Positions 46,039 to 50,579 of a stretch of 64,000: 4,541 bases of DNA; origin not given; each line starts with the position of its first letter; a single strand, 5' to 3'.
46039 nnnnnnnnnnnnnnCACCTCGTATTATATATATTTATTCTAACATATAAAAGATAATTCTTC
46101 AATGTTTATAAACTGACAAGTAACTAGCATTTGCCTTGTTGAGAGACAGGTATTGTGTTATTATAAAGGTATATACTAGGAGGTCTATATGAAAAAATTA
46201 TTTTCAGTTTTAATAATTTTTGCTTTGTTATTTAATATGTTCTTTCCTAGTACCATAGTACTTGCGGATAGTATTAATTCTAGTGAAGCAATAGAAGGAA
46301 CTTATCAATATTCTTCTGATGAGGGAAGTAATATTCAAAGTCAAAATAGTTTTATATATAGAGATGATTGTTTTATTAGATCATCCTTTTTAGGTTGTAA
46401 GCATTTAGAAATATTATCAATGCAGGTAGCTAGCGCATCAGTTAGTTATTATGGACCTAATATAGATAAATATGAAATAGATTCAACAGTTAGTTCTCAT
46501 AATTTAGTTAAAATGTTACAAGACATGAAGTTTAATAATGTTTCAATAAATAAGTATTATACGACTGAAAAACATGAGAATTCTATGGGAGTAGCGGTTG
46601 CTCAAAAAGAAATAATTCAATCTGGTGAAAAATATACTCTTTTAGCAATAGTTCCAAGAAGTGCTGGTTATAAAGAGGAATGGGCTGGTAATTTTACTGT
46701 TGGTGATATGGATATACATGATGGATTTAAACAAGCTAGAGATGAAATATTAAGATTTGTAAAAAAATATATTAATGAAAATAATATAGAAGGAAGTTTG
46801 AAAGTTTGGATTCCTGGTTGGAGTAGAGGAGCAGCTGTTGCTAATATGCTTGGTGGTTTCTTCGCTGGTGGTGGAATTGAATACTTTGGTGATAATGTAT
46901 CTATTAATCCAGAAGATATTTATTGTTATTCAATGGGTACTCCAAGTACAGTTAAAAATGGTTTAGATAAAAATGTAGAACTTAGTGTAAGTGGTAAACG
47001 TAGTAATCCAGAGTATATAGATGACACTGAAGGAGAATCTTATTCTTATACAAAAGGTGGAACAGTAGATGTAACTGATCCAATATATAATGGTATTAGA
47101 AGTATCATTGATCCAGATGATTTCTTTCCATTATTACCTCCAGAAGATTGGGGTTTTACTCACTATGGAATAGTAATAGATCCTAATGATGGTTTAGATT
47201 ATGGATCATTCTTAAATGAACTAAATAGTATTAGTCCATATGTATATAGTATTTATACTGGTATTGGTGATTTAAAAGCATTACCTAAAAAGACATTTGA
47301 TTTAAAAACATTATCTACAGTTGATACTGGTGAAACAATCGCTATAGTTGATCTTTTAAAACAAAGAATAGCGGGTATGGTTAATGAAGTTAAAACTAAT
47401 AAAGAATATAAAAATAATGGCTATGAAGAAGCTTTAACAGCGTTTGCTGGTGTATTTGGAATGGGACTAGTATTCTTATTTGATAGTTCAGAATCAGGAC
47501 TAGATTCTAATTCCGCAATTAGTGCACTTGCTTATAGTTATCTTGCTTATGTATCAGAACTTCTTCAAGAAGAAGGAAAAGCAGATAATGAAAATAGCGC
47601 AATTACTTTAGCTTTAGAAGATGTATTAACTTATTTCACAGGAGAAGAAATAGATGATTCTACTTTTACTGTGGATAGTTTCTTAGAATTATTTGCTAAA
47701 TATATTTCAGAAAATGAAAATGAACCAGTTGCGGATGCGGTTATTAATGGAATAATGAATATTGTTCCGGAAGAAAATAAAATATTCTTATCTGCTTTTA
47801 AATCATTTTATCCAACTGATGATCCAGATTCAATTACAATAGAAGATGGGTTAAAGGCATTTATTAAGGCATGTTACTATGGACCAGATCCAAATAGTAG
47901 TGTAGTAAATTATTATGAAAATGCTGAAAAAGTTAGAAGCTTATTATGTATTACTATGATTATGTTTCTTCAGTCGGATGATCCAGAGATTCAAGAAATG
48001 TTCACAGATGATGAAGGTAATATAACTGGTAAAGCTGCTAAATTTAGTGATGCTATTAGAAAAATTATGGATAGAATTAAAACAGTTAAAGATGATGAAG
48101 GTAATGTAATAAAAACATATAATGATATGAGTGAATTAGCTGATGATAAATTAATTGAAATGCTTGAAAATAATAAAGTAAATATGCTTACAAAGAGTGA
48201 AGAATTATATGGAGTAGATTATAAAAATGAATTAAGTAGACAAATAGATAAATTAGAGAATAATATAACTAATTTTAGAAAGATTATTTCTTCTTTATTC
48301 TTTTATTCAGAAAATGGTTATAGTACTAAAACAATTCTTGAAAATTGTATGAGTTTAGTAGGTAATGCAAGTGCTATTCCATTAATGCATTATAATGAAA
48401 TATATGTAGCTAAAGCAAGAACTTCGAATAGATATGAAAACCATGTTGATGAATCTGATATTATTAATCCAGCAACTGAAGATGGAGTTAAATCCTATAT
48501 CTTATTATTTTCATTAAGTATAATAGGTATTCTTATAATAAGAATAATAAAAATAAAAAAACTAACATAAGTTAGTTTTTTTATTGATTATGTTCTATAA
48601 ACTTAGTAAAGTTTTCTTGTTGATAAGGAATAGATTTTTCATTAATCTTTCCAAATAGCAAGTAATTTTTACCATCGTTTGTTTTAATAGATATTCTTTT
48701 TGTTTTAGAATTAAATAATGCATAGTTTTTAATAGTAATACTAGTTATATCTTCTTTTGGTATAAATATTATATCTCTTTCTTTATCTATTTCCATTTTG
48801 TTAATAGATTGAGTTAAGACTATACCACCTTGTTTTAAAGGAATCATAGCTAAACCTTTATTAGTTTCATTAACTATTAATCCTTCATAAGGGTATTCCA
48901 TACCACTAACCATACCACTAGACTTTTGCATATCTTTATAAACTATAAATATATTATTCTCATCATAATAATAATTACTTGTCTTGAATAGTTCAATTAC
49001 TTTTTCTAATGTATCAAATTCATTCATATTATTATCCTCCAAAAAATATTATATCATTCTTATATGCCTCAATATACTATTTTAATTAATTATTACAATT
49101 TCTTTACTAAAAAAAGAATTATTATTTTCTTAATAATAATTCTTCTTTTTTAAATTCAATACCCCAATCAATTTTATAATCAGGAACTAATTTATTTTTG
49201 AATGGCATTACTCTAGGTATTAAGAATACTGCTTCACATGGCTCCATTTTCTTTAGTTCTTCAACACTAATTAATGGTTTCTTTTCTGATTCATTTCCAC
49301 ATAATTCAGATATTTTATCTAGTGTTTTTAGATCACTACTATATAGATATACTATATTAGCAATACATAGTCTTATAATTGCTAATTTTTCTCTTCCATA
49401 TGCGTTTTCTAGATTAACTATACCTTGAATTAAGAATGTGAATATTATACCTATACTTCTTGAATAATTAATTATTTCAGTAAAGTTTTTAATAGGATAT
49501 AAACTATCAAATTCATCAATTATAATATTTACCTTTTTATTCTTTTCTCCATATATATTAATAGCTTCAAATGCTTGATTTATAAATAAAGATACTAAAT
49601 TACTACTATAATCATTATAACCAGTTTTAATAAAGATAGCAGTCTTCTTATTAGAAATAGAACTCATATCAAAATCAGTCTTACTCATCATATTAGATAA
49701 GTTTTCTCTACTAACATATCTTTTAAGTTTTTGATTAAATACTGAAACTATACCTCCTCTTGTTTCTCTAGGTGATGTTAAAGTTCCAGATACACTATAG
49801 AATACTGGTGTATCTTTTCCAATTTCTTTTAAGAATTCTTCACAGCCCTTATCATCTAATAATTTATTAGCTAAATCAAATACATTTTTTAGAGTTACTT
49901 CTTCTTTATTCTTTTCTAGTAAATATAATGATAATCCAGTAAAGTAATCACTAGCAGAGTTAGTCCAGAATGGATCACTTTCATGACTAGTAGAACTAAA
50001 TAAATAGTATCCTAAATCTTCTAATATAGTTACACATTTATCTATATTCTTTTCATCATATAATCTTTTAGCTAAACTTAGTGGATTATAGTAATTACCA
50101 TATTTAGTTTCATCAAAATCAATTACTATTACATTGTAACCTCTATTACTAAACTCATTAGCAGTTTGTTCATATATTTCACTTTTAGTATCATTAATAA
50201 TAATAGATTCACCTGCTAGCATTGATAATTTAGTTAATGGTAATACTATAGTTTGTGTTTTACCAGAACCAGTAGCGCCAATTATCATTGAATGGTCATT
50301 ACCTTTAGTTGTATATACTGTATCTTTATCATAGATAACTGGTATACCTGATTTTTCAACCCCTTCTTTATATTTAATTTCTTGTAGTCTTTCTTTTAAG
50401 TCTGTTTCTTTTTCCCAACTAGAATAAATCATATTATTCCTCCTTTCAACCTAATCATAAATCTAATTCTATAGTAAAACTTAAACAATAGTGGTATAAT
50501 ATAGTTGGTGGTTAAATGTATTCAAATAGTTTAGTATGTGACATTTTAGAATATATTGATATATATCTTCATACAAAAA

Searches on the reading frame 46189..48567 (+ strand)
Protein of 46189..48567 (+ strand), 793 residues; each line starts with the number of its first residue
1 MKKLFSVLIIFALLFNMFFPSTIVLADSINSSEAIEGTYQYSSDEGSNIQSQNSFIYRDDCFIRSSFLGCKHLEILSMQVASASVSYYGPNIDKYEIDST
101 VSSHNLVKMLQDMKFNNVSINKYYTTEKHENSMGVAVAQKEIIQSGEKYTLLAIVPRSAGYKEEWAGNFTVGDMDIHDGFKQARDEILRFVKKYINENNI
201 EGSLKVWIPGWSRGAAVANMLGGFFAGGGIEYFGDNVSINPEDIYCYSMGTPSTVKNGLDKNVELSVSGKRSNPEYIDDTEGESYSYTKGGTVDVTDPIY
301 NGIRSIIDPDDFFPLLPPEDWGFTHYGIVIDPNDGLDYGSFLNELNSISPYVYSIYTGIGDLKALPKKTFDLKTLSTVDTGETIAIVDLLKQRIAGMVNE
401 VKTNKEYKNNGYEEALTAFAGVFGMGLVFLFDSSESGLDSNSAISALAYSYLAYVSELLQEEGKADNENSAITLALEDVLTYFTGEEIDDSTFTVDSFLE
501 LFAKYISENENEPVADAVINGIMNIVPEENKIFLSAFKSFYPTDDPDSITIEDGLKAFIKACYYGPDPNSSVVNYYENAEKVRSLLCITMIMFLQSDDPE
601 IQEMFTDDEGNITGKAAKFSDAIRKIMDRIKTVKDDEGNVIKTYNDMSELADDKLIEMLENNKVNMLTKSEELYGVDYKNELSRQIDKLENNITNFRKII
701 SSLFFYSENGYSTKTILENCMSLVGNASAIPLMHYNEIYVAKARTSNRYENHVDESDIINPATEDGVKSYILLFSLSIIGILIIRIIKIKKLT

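Call 16: search_protein_families(library=pfam, proteins=[window:46189-48567:+], max_evalue=0.001)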
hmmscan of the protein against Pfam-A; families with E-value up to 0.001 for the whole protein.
window:46189-48567:+ (793 aa): 1 family
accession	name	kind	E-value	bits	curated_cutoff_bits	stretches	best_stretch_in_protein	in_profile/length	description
PF01764.32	Lipase_3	-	0.00012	22.4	22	1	173-264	31-115/140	Lipase (class 3)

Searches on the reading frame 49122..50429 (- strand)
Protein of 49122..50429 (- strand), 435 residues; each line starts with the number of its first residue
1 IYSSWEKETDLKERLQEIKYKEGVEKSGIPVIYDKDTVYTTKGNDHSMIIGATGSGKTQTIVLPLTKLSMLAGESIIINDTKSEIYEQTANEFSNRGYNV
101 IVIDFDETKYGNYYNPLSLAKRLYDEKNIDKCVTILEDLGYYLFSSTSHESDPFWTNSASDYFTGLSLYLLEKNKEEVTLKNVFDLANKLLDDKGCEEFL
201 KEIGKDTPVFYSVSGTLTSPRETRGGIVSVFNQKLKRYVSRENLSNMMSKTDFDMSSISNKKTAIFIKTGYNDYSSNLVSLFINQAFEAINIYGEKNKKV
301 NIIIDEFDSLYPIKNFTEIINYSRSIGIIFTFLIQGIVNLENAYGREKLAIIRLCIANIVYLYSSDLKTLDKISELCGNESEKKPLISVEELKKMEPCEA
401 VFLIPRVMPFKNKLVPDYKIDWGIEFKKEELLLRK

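Call 16: search_protein_families(library=pfam, proteins=[window:49122-50429:-], max_evalue=0.001)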
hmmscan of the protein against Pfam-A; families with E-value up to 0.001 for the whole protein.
window:49122-50429:- (435 aa): 7 families
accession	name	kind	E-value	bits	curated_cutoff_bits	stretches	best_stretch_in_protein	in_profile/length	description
PF02534.20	T4SS-DNA_transf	-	3.7e-43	148.5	20.1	1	34-384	33-389/468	Type IV secretory system Conjugative DNA transfer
PF10412.15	TrwB_AAD_bind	-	3.9e-19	69.3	20.5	1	44-380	15-326/387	Type IV secretion-system coupling protein DNA-binding domain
PF12696.13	TraG-D_C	-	1e-15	58.2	22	1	300-382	2-84/126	TraM recognition site of TraD and TraG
PF04851.21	ResIII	-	3.5e-07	30.7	22.5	1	36-100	20-80/164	Type III restriction enzyme, res subunit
PF12846.13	AAA_10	-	8.5e-06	25.5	27.5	1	42-138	19-112/362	AAA-like domain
PF00270.35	DEAD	-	0.00011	22.4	26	1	42-104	12-75/167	DEAD/DEAH box helicase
PF01935.23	DUF87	-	0.00089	19.9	23.2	0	45-104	24-82/220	Helicase HerA, central domain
